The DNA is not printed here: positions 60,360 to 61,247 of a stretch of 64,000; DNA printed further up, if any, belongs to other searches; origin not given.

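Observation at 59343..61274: Two-gene cargo module: a basic 194-aa protein and a 2TM-anchored alpha/beta plus TPR-like 445-aa protein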

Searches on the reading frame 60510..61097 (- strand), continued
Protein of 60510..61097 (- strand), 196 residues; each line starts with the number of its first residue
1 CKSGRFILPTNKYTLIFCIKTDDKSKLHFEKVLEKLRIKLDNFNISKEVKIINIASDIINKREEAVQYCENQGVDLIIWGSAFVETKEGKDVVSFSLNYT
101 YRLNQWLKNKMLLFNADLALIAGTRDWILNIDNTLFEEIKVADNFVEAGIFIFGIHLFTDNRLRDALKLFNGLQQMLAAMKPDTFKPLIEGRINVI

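Call 88: find_encoding_contigs(protein=P0016, flank=10000, max_places=2)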
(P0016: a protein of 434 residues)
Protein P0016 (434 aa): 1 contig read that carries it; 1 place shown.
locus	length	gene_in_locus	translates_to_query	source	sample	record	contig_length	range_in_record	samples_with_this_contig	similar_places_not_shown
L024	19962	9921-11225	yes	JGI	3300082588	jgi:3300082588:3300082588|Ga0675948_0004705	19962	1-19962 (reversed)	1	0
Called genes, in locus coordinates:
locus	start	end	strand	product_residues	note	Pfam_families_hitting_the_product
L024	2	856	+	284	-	?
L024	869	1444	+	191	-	PF02397:Bac_transf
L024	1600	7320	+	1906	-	PF08126:Propeptide_C25, PF01364:Peptidase_C25, PF07705:CARDB, PF13860:FlgD_ig (faint)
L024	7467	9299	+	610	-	PF13230:GATase_4 (weak), PF13522:GATase_6, PF13537:GATase_7, PF01380:SIS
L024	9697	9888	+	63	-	-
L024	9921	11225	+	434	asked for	PF00515:TPR_1 (faint), PF07719:TPR_2 (faint), PF13181:TPR_8 (faint)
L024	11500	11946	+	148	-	PF00571:CBS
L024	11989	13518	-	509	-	PF07690:MFS_1, PF00854:PTR2 (weak), PF07690:MFS_1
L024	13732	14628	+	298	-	PF01259:SAICAR_synt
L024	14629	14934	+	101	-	PF06155:GBBH-like_N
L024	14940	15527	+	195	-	PF01066:CDP-OH_P_transf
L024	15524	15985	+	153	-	PF04608:PgpA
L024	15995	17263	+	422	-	PF00994:MoCF_biosynth, PF18146:CinA_KH, PF02464:CinA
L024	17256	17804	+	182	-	PF02834:LigT_PEase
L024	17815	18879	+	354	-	PF00154:RecA_N, PF06745:ATPase (weak), PF08423:Rad51, PF27531:MT3502_N (weak), PF01637:ATPase_2 (weak), PF21096:RecA_C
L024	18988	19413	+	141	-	PF05635:23S_rRNA_IVP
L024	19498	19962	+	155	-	?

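Call 102: search_protein_families(library=pfam, proteins=[L024:9697-9888:+], max_evalue=0.01)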
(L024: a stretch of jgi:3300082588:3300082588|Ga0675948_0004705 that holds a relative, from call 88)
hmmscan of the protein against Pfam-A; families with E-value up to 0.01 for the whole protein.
L024:9697-9888:+ (63 aa): 1 family
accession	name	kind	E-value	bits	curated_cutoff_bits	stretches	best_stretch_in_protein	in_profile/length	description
PF04313.20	HSDR_N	-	0.00039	20.8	25.1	1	6-46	2-39/198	Type I restriction enzyme R protein N terminus (HSDR_N)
